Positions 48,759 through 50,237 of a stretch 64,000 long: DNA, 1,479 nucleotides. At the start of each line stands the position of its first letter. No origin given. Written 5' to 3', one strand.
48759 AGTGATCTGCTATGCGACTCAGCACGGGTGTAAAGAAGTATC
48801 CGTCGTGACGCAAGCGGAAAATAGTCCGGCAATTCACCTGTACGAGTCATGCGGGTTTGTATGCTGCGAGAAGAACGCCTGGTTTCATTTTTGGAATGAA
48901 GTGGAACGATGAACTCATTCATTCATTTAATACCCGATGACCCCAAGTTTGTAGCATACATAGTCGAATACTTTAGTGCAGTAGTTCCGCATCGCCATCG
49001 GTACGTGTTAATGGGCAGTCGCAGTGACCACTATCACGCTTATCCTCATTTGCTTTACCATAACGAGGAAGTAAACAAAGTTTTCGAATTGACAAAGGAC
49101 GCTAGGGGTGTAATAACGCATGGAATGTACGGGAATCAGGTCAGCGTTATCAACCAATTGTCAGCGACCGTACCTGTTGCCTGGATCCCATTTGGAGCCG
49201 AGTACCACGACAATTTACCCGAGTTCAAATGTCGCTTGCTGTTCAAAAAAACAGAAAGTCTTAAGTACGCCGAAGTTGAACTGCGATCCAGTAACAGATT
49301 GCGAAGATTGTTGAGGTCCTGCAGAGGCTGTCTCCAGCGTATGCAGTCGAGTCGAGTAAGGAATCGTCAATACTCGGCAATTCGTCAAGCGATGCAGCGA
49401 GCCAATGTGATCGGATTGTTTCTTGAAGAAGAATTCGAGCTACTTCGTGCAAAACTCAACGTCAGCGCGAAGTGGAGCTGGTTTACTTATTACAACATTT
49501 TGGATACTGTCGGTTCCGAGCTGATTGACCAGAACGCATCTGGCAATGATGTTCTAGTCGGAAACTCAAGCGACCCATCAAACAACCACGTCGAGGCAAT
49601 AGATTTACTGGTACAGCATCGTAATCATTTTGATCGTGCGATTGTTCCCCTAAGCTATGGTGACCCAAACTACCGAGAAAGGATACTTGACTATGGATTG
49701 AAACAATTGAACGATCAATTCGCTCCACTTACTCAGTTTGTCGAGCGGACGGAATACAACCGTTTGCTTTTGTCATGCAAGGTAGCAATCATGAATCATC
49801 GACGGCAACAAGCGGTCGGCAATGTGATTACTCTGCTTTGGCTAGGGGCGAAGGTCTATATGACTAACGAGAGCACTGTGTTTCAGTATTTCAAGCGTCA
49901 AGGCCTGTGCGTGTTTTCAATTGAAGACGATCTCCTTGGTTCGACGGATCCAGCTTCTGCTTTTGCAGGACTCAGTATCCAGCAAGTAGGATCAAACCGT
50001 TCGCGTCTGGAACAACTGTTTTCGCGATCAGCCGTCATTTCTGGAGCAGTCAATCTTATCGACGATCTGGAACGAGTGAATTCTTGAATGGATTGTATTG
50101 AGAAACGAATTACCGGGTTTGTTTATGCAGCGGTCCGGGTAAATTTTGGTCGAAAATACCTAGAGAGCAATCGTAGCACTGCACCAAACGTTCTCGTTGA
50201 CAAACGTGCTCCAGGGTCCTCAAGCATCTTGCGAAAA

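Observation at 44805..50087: ECA-like dTDP-Fuc4NAc module (wecE-wecD-wecF homologs) behind a Wzm/Wzt ABC exporter in a Planctomycete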

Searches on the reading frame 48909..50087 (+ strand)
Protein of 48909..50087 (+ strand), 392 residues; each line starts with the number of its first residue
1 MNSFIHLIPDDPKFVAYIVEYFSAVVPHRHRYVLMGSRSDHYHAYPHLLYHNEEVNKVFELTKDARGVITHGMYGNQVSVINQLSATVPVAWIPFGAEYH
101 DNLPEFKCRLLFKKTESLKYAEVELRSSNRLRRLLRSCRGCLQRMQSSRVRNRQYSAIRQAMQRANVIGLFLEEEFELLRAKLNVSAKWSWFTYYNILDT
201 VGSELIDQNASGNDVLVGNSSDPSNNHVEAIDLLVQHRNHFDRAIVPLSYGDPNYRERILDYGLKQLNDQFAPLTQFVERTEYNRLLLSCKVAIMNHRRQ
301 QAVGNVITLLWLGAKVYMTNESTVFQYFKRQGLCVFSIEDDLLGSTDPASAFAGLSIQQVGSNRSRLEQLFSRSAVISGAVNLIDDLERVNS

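Call 3: search_protein_families(library=pfam, proteins=[window:48909-50087:+], max_evalue=0.01)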
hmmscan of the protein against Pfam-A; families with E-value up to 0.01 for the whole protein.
window:48909-50087:+ (392 aa): 1 family
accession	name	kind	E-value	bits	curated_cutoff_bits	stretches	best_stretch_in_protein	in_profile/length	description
PF07429.17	Glyco_transf_56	-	2.4e-13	50.4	25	1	210-342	183-318/358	4-alpha-L-fucosyltransferase glycosyl transferase group 56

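Call 4: search_protein_families(library=ncbifam, proteins=[window:48909-50087:+], max_evalue=0.01)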
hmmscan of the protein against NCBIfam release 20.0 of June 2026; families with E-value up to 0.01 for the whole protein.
window:48909-50087:+ (392 aa): 6 families
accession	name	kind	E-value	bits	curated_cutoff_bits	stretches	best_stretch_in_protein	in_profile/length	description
NF002756.0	PRK02797.1-5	equivalog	5.6e-46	157.2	457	1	151-378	120-342/351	TDP-N-acetylfucosamine:lipid II N-acetylfucosaminyltransferase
NF052570.1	ECA_fuco_WecF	equivalog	2.8e-14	53.2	525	1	210-342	183-318/357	TDP-N-acetylfucosamine:lipid II N-acetylfucosaminyltransferase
NF002755.0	PRK02797.1-4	equivalog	6.1e-14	51.9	543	1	210-340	178-312/357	TDP-N-acetylfucosamine:lipid II N-acetylfucosaminyltransferase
NF002753.0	PRK02797.1-2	equivalog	4.8e-13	49.1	470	1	210-342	183-318/361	TDP-N-acetylfucosamine:lipid II N-acetylfucosaminyltransferase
NF002752.0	PRK02797.1-1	equivalog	1.8e-10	40.7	754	1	213-342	184-316/359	TDP-N-acetylfucosamine:lipid II N-acetylfucosaminyltransferase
NF002754.0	PRK02797.1-3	equivalog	4e-09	36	639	1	212-342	183-316/359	TDP-N-acetylfucosamine:lipid II N-acetylfucosaminyltransferase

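Call 9: find_homologous_proteins(query=window:48909-50087:+)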
Query window:48909-50087:+ (392 aa): 506 proteins with E <= 0.001 among 5092 candidates; the best 120 are listed.
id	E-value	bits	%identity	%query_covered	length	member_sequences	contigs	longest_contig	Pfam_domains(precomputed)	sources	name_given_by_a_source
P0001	1.6e-262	888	100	100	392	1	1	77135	PF07429.18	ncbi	-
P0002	3.1e-115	403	49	99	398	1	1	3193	PF07429.18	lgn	-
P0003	1.4e-112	395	47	100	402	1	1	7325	PF07429.18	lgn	-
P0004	1.2e-81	293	39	100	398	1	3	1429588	PF07429.18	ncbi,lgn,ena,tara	tara:strand:- start:89764 stop:90960 length:1197 start_codon:yes stop_codon:yes gene_type:complete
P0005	1.7e-74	269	36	98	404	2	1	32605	PF07429.18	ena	-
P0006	4.1e-73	265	36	99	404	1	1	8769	PF07429.18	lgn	-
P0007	1.9e-68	249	35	99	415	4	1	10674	PF07429.18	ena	-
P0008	3.0e-65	239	36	96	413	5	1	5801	PF07429.18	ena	-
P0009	4.9e-56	209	33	95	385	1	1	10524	PF07429.18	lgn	-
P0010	1.2e-51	194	32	98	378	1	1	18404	PF07429.18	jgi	-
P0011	4.5e-51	192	33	97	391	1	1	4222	PF07429.18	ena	-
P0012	6.4e-51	192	33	96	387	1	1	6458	PF07429.18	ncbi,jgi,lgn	-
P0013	8.1e-51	191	33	98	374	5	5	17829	PF07429.18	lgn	-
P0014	1.7e-50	190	31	98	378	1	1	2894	PF07429.18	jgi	jgi:hypothetical protein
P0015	1.5e-49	187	36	80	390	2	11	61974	PF07429.18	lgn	-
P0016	5.4e-49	185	33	95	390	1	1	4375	PF07429.18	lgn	-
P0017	8.9e-49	185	35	82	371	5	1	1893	PF07429.18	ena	-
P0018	2.0e-48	183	33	99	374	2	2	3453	PF07429.18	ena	-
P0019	1.4e-47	181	32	98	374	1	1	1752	PF07429.18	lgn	-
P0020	1.5e-47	181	32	98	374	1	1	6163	PF07429.18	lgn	-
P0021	2.6e-47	180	31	93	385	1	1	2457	PF07429.18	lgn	-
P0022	5.1e-46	176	31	95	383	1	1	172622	PF07429.18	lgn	-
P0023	6.5e-46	175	31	98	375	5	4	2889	PF07429.18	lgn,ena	-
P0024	6.5e-46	175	31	98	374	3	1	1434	PF07429.18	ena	-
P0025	1.3e-45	174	33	98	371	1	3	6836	PF07429.18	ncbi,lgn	-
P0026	3.5e-45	173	31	98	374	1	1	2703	PF07429.18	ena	-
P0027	3.7e-45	173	31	96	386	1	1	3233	PF07429.18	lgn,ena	-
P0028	4.4e-45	173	31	89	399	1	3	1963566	PF07429.18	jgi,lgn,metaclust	metaclust:\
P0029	5.2e-45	172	31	98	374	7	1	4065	PF07429.18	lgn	-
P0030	6.9e-45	172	34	86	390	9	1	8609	PF07429.18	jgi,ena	-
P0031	7.0e-45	172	30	98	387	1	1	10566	PF07429.18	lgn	-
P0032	7.5e-45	172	34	86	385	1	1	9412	PF07429.18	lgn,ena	-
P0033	7.7e-45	172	33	98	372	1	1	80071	PF07429.18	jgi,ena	-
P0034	1.4e-44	171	32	98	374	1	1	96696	PF07429.18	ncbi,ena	-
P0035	2.5e-44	170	30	99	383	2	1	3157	PF07429.18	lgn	-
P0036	4.0e-44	169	31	97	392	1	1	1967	PF07429.18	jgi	-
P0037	5.3e-44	169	30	98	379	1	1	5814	PF07429.18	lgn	-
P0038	6.0e-44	169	30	92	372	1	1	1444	PF07429.18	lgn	-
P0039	6.9e-44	169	31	98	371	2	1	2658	PF07429.18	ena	-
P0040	9.4e-44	168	31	99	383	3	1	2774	PF07429.18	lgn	-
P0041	1.1e-43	168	36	82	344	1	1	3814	PF07429.18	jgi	jgi:hypothetical protein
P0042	1.5e-43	167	29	96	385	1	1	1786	PF07429.18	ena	-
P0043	2.4e-43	167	34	78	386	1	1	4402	PF07429.18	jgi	jgi:dTDP-N-acetylfucosamine:lipid II N-acetylfucosaminyltransferase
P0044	3.4e-43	166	30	98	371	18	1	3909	PF07429.18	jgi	-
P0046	7.5e-43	165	29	97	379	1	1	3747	PF07429.18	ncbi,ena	-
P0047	1.0e-42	165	31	95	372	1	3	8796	PF07429.18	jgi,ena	-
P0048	1.1e-42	165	32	95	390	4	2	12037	PF07429.18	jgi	-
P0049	1.4e-42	164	29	96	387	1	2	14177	PF07429.18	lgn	-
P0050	1.7e-42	164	34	77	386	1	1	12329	PF07429.18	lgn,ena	-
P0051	2.5e-42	163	33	83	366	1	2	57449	PF07429.18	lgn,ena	-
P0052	2.5e-42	163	34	95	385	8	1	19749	PF07429.18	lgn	-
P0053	6.1e-42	162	33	82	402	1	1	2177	PF07429.18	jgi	jgi:dTDP-N-acetylfucosamine:lipid II N-acetylfucosaminyltransferase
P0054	8.3e-42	162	30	98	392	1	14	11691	PF07429.18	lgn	-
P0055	9.2e-42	162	30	98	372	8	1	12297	PF07429.18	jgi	-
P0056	1.2e-41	161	31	96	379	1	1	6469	PF07429.18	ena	-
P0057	1.6e-41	161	32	96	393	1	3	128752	PF07429.18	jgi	jgi:hypothetical protein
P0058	1.9e-41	161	32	82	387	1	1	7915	PF07429.18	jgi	jgi:hypothetical protein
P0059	2.7e-41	160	32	93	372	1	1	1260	PF07429.18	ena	-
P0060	3.5e-41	160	33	80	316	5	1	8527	PF07429.18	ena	-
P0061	4.2e-41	159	30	98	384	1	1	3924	PF07429.18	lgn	-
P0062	4.8e-41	159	32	82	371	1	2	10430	PF07429.18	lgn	-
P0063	5.3e-41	159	30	94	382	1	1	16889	PF07429.18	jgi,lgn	jgi:hypothetical protein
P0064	9.4e-41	158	28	95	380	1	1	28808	PF07429.18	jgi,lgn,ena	-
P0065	1.1e-40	158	31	95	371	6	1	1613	PF07429.18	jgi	jgi:hypothetical protein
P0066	1.2e-40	158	30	98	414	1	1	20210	PF07429.18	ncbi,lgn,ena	-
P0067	1.3e-40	158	29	98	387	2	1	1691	PF07429.18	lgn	-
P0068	1.6e-40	157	30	99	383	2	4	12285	PF07429.18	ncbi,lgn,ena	-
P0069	1.8e-40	157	34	79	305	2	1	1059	PF07429.18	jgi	jgi:hypothetical protein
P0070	1.8e-40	157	27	98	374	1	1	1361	PF07429.18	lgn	-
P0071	2.1e-40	157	30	92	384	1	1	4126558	PF07429.18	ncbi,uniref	ncbi:TDP-N-acetylfucosamine:lipid II N-acetylfucosaminyltransferase [Flagellimonas sp. S174]|uniref:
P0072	2.3e-40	157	28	98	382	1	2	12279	PF07429.18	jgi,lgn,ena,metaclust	metaclust:\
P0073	2.3e-40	157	30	96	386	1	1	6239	PF07429.18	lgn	-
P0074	3.2e-40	156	31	82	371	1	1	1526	PF07429.18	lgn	-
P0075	3.3e-40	156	29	98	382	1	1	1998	PF07429.18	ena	-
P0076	4.5e-40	156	31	95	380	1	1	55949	PF07429.18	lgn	-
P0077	5.7e-40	156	29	96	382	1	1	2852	PF07429.18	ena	-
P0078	7.2e-40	155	28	100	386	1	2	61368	PF07429.18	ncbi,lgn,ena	-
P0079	7.3e-40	155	30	96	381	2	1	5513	PF07429.18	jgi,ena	-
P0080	1.3e-39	154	28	98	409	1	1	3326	PF07429.18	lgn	-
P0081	1.4e-39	154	28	99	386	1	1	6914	PF07429.18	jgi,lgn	jgi:hypothetical protein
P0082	1.5e-39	154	29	98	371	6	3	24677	PF07429.18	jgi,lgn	jgi:hypothetical protein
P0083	2.1e-39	154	30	98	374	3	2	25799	PF07429.18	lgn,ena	-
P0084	2.6e-39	153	31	95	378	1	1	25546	PF07429.18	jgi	jgi:dTDP-N-acetylfucosamine:lipid II N-acetylfucosaminyltransferase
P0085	2.9e-39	153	30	94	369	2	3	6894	PF07429.18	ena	-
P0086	3.9e-39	153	28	95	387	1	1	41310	PF07429.18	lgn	-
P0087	4.9e-39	153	30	96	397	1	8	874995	PF07429.18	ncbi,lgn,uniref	ncbi:TDP-N-acetylfucosamine:lipid II N-acetylfucosaminyltransferase [Serratia fonticola]|uniref:TDP-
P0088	5.2e-39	153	31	94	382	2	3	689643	PF07429.18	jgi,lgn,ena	jgi:hypothetical protein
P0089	5.6e-39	152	32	86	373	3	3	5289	PF07429.18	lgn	-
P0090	8.1e-39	152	28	96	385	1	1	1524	PF07429.18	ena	-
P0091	8.9e-39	152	32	73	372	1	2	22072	PF07429.18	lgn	-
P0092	1.4e-38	151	29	93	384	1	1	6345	PF07429.18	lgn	-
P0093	1.7e-38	151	31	92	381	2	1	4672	PF07429.18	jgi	jgi:hypothetical protein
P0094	3.4e-38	150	30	99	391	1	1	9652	PF07429.18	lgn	-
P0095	6.3e-38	149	30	98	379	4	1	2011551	PF07429.18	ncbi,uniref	ncbi:TDP-N-acetylfucosamine:lipid II N-acetylfucosaminyltransferase [Lentisalinibacter salinarum]|un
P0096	6.4e-38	149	30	96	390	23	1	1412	PF07429.18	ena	-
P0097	6.7e-38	149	29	94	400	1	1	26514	PF07429.18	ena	-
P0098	7.1e-38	149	31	95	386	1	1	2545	PF07429.18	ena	-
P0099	8.5e-38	149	28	86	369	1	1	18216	PF07429.18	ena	-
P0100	9.8e-38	148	30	98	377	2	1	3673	PF07429.18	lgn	-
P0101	1.6e-37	148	30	96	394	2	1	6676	PF07429.18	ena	-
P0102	2.1e-37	147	30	98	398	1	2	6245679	PF07429.18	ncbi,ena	-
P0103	3.2e-37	147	27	97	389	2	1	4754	PF07429.18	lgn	-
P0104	3.5e-37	146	26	95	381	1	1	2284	PF07429.18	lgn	-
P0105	3.7e-37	146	27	98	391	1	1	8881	PF07429.18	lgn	-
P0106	4.9e-37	146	28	100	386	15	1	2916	PF07429.18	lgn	-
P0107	5.1e-37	146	28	93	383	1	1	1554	PF07429.18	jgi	-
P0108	7.1e-37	145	28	99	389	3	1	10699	PF07429.18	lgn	-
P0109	7.4e-37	145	35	59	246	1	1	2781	PF07429.18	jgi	-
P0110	7.8e-37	145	30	96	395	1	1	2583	PF07429.18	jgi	jgi:dTDP-N-acetylfucosamine:lipid II N-acetylfucosaminyltransferase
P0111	9.3e-37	145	27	98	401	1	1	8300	PF07429.18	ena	-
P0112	1.1e-36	145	27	93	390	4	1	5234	PF07429.18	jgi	jgi:dTDP-N-acetylfucosamine:lipid II N-acetylfucosaminyltransferase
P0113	1.8e-36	144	26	98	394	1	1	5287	PF07429.18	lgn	-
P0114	1.8e-36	144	28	86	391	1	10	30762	PF07429.18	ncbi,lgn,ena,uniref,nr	ncbi:MAG TPA: TDP-N-acetylfucosamine:lipid II N-acetylfucosaminyltransferase [Accumulibacter sp.]|un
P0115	1.8e-36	144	26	86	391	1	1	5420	PF07429.18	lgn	-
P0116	2.5e-36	144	28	92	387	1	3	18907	PF07429.18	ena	-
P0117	2.6e-36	144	29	98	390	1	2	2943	PF07429.18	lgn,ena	-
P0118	2.8e-36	144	27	93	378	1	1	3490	PF07429.18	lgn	-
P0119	2.9e-36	143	26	89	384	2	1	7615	PF07429.18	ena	-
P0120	3.1e-36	143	29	85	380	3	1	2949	PF07429.18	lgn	-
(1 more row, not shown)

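Call 10: find_encoding_contigs(protein=P0001, flank=10000, max_places=3)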
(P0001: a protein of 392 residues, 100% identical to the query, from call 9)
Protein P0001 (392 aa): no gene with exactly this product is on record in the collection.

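Call 15: find_related_loci(query=A2, collection=genome_contigs, flank=10000)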
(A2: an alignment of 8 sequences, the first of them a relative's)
Query A2 (392 aa) in genome_contigs; peptide patterns used: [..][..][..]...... (x = any residue, [..] = any of these).
50 stretches matched a pattern; 20 encode a relative of the query (tblastn E <= 1e-3); 20 distinct loci.
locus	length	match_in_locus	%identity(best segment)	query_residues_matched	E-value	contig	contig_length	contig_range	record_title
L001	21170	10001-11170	39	1-391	2e-89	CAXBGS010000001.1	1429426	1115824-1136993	MAG TPA_asm: uncultured Pirellulaceae bacterium isolate ERR2762111_binner123_Refined_21 genome assembly, contig: ERZ3422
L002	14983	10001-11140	28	5-390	2e-40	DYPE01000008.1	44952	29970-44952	MAG TPA_asm: Dichelobacter nodosus isolate SulCav_GS09_5_53_48 SulCav_GS09_5_1020_length_44952_cov_26_903624, whole geno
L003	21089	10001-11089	29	4-376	1e-39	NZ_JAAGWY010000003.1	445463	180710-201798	Leifsonia tongyongensis strain NBRC 108724 Scaffold3, whole genome shotgun sequence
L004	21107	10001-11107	28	5-384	4e-37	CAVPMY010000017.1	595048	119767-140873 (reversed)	MAG: uncultured beta proteobacterium isolate MFD09964.bin.1.338 genome assembly, contig: contig_7662, whole genome shotg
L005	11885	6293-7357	27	5-372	8e-36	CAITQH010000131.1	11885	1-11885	MAG: uncultured beta proteobacterium isolate Umea1p3_bin-566 genome assembly, contig: bin-566:131/536, whole genome shot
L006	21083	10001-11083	28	4-377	2e-33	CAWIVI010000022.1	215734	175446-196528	MAG: uncultured beta proteobacterium isolate MFD02840.bin.2.192 genome assembly, contig: contig_77761, whole genome shot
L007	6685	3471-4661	27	3-388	2e-33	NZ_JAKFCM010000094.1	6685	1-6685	MAG: Ramlibacter sp. isolate LC021 contig-124_9813, whole genome shotgun sequence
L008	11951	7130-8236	27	5-384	6e-33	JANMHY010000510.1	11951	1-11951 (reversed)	MAG: Burkholderiales bacterium isolate OTE_70_metabat_159 OTE_70_k141_4171626, whole genome shotgun sequence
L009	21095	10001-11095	26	4-377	1e-32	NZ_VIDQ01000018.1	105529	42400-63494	Azohydromonas aeria strain CFCC 13393 Scaffold18, whole genome shotgun sequence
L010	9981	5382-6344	29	4-348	6e-32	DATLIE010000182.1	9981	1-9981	MAG TPA_asm: Burkholderiaceae bacterium isolate SMAG_U13659 k141_2737711, whole genome shotgun sequence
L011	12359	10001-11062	28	3-383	6e-32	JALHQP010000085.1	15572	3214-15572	MAG: Aquincola sp. isolate bin.92 c_000000014856, whole genome shotgun sequence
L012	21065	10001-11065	26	4-377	1e-31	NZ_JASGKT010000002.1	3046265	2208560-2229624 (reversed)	MAG: Piscinibacter sp. isolate 5N061 JMF-2111-06-0005.ont.bin.61_1, whole genome shotgun sequence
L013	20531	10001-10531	33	158-337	1e-29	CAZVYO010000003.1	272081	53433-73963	MAG TPA_asm: uncultured Flavobacteriaceae bacterium isolate SRP342821_co1_79 genome assembly, contig: NODE_6_length_2720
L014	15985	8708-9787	26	13-377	2e-29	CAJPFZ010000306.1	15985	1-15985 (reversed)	Burkholderiaceae bacterium isolate BURC genome assembly, contig: CONTIG_306, whole genome shotgun sequence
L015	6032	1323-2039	28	152-386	6e-29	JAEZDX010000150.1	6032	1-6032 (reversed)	MAG: Bacillota bacterium isolate OH_CBrB_310 k127_2117915, whole genome shotgun sequence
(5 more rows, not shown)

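Call 33: search_solved_structures(query=A3, max_evalue=0.001, show_alignments=1)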
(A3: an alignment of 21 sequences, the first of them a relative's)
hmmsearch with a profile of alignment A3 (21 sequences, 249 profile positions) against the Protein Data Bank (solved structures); distinct sequences matched with E-value up to 0.001: 113 (the best 60 are shown).
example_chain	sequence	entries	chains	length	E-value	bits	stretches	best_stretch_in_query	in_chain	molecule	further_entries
2fs5_A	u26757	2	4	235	1.2e-22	84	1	4-239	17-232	TDP-Fucosamine acetyltransferase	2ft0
3pp9_A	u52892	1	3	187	1.4e-14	57.6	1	148-234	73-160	Putative streptothricin acetyltransferase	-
7mx2_A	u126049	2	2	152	3.7e-14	56.2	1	148-240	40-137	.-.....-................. 30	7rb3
6yga_A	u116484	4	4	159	3.8e-13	52.9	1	173-241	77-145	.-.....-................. 30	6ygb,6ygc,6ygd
4pv6_C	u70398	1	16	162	2.4e-12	50.3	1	127-239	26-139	N-terminal acetyltransferase complex subunit [ARD1]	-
1y9k_A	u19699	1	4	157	3.5e-12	49.7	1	153-241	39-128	IAA acetyltransferase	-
7l1k_A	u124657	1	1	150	1.4e-11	47.8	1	149-240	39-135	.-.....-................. 30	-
3tt2_A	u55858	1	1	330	8.8e-11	45.1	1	144-237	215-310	GCN5-related N-acetyltransferase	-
1yvk_A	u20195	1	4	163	1.3e-10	44.5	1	151-238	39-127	hypothetical protein BSU33890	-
8a9o_A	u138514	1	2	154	2.5e-10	43.7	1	150-244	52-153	DpA polyamine acetyltransferase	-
2pdo_A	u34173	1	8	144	2.9e-10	43.4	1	146-236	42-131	Acetyltransferase ypeA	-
9mto_A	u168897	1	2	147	3e-10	43.4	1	154-238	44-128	[Ribosomal protein bS18]-alanine N-acetyltransferase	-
7wx5_A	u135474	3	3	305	4.5e-10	42.8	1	152-236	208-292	N-acetyltransferase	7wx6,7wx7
4qus_A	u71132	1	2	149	7.3e-10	42.1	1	146-236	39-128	Acetyltransferase YpeA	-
4qvt_A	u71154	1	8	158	8.5e-10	41.9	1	146-236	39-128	Acetyltransferase YpeA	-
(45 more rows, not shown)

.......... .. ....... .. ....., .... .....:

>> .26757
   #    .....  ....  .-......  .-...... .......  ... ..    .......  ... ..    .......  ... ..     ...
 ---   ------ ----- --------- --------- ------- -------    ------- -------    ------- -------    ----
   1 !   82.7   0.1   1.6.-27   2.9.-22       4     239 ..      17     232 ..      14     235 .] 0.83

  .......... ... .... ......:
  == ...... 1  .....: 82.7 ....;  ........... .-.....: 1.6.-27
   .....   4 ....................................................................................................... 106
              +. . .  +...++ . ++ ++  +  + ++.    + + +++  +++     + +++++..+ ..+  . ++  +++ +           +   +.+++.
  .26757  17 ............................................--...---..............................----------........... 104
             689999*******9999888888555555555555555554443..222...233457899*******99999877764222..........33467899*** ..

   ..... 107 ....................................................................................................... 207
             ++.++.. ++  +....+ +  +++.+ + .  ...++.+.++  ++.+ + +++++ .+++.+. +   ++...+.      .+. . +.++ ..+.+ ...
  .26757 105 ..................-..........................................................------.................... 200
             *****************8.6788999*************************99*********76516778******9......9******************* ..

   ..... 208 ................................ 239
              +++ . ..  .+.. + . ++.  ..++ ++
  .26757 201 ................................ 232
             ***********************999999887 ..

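Call 38: predict_structure(alignment_id=A3)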
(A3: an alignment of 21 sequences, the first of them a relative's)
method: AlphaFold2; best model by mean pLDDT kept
length: 254 residues; sequences in the alignment: 21
mean_pLDDT: 92.6   pTM: 0.87
mean pLDDT of the five models: 92.6, 91.9, 90.7, 90.4, 90.3
residues with pLDDT >= 90: 216; 70-90: 22; 50-70: 11; < 50: 5
segments of 3 or more residues with pLDDT < 50: 1-4
pLDDT, mean of each block of 10 residues (from residue 1): 63 96 94 94 96 91 90 92 88 67 96 98 95 96 98 98 96 98 98 95 96 97 96 98 96 70
secondary structure, 60 per line:
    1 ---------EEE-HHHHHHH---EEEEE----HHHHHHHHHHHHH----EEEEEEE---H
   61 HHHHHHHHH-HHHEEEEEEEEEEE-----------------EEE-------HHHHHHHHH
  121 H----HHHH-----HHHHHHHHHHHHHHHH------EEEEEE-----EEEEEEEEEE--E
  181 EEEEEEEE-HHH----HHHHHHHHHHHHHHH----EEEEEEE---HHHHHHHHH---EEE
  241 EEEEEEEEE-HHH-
elements in order: E10-12 H14-20 E24-28 H33-45 E50-56 H60-69 E74-84 E102-104 H112-121 H126-129 H135-150 E157-162 E168-177 E180-188 H197-211 E216-222 H226-234 E238-249
